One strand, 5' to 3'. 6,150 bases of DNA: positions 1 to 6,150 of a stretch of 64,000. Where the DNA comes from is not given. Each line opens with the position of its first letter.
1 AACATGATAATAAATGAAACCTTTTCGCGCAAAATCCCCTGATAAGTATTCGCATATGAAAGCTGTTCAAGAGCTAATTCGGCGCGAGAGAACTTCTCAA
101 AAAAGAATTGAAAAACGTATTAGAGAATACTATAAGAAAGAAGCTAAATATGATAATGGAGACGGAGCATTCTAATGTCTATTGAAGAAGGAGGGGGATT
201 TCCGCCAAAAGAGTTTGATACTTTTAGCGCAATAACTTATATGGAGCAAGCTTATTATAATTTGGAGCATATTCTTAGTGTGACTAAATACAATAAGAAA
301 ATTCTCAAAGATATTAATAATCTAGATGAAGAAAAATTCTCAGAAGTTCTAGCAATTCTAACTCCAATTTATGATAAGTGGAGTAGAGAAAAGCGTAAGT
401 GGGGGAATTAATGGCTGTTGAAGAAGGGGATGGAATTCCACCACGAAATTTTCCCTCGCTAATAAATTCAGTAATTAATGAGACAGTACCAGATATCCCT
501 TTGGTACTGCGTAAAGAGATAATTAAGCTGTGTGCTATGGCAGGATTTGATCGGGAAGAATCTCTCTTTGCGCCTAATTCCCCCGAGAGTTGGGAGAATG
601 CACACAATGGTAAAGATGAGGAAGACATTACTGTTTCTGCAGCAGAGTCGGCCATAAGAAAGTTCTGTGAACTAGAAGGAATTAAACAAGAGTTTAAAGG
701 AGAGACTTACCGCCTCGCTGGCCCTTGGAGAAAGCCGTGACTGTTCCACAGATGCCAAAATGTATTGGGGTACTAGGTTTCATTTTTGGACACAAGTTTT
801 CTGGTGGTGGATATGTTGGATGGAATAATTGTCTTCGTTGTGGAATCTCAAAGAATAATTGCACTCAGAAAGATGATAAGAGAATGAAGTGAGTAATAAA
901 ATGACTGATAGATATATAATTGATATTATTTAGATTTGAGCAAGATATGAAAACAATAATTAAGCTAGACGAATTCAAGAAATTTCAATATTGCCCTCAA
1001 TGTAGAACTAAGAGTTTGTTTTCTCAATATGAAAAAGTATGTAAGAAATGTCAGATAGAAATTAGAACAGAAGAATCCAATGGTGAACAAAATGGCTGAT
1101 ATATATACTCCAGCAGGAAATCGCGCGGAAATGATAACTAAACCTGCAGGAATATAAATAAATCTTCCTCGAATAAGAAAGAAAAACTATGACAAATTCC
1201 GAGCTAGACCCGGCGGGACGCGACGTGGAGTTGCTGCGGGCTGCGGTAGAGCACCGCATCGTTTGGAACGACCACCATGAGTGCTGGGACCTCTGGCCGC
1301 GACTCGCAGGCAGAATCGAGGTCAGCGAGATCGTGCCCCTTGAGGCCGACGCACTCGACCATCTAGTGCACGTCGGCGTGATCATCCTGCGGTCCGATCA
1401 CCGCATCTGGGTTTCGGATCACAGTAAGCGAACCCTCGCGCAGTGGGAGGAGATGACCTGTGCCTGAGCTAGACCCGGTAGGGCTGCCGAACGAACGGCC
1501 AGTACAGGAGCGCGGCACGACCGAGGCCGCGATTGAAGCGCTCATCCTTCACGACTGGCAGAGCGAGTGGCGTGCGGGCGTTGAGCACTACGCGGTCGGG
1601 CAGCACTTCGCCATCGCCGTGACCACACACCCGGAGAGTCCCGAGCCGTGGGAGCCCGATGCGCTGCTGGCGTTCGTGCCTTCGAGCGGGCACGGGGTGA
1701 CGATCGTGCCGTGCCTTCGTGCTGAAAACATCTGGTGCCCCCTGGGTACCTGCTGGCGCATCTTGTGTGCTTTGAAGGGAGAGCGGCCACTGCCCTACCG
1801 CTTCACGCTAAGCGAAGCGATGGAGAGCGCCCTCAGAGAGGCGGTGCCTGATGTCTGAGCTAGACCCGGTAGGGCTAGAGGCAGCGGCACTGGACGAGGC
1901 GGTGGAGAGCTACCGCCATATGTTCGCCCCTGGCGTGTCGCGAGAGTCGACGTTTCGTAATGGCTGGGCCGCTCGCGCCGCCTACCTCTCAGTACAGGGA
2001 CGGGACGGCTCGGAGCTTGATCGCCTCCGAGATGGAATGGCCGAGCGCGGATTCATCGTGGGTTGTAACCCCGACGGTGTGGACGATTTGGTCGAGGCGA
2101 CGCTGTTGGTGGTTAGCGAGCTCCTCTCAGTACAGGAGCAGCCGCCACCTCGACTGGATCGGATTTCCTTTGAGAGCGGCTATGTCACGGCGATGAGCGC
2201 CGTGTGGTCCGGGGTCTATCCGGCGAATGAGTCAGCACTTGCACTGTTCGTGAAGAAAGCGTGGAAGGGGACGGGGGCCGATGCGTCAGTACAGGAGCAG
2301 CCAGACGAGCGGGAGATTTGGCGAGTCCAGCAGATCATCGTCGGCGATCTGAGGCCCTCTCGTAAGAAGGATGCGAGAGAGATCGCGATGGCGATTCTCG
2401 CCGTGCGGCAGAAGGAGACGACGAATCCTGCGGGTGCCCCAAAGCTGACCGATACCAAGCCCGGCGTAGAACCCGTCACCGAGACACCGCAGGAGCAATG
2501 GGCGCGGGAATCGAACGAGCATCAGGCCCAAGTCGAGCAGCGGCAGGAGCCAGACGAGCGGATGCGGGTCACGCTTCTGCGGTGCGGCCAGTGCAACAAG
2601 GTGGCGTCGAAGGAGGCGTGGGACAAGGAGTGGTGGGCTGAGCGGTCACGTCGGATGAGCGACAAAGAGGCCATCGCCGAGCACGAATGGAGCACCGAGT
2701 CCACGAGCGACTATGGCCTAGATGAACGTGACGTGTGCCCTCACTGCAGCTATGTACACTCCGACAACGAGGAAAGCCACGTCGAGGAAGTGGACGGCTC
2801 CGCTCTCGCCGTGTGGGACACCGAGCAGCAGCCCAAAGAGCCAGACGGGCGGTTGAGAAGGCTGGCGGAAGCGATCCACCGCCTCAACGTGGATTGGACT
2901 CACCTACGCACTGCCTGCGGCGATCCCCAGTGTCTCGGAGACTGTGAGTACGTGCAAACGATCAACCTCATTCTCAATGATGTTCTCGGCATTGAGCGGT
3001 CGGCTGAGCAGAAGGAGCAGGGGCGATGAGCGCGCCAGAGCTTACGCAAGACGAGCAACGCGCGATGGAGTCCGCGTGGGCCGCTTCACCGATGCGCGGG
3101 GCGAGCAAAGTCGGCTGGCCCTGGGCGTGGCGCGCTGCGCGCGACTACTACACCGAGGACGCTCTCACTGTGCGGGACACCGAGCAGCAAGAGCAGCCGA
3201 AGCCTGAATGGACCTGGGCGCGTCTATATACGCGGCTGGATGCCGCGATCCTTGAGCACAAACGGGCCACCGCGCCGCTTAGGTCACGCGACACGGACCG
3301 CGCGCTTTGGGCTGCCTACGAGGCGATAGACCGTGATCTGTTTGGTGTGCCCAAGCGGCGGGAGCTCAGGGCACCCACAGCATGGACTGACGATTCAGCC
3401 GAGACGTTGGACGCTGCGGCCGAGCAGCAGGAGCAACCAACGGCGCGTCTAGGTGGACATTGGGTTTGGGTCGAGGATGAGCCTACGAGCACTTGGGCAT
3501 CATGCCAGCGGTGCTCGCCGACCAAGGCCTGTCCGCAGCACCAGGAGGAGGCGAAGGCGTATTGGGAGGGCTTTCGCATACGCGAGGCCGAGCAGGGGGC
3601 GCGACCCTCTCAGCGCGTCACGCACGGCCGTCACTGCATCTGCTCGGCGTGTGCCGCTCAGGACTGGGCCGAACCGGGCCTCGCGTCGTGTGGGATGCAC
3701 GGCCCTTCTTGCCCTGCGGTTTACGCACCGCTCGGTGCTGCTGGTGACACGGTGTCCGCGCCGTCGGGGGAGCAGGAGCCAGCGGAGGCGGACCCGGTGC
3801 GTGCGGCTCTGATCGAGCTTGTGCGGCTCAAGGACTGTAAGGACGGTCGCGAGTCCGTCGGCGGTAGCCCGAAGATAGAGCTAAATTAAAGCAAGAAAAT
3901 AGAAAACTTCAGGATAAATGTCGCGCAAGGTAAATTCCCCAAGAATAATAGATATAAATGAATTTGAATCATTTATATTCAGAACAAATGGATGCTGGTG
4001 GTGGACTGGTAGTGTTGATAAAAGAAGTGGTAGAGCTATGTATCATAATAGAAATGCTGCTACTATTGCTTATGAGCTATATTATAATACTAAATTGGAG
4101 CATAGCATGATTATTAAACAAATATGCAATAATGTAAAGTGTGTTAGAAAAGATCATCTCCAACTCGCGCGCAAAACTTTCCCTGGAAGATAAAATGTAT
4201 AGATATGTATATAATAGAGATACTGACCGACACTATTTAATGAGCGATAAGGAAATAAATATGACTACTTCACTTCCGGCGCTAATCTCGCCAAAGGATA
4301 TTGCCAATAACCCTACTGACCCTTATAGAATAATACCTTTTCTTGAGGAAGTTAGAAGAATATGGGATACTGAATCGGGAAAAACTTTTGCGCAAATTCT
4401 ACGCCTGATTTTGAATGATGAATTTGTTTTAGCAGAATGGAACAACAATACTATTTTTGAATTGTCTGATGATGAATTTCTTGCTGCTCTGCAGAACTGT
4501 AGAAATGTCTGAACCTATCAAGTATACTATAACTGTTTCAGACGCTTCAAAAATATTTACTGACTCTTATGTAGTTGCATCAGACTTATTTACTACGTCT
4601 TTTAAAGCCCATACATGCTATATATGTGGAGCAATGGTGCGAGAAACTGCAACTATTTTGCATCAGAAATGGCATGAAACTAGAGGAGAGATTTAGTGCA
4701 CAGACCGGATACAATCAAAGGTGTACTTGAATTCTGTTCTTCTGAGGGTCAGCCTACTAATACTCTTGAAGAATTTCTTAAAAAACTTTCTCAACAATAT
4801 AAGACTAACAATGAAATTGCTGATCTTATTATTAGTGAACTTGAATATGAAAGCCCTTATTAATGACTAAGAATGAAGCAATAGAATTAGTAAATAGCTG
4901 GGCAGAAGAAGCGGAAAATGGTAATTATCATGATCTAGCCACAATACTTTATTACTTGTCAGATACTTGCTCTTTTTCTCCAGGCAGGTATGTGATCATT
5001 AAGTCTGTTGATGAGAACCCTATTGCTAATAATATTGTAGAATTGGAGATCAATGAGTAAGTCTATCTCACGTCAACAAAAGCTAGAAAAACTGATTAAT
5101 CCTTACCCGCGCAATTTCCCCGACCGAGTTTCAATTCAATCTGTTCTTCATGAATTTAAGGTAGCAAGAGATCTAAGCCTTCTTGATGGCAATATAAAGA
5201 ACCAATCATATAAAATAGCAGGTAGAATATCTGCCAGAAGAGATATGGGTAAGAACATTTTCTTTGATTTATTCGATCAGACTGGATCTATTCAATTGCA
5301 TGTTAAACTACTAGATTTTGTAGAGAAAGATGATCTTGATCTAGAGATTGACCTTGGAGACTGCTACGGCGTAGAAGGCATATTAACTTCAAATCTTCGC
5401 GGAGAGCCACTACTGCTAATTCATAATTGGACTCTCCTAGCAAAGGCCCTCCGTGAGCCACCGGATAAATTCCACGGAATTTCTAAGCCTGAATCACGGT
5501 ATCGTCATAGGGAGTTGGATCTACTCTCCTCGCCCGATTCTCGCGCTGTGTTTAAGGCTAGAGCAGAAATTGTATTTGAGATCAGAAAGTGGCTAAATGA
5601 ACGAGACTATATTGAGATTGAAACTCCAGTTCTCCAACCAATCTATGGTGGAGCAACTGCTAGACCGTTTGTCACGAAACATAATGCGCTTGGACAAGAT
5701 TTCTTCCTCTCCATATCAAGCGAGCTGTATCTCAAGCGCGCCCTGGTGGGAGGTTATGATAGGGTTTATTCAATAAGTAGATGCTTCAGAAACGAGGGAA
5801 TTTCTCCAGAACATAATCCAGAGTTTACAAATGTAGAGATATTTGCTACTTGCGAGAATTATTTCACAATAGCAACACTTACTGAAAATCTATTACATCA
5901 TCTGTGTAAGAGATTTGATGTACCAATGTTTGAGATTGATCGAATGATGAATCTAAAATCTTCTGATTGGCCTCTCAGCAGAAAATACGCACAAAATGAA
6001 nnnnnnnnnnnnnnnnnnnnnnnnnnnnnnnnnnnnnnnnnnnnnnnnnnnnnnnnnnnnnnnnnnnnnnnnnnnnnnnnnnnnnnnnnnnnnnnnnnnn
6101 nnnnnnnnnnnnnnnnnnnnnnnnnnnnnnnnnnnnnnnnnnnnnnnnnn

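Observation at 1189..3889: A 2.7-kb high-GC four-gene island sits in frame inside an AT-rich phage early region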

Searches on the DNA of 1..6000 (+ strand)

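Call 4: search_dna_similar(query=window:1-6000:+, collection=phages, mode=near)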
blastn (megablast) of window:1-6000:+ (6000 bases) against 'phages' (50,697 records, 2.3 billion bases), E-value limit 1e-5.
No match.

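Call 97: search_rna_families(source=window, start=1, end=6000, threshold=evalue, max_evalue=0.1)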
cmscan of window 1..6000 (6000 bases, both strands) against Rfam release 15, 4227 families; matches with E-value up to 0.1: 0.
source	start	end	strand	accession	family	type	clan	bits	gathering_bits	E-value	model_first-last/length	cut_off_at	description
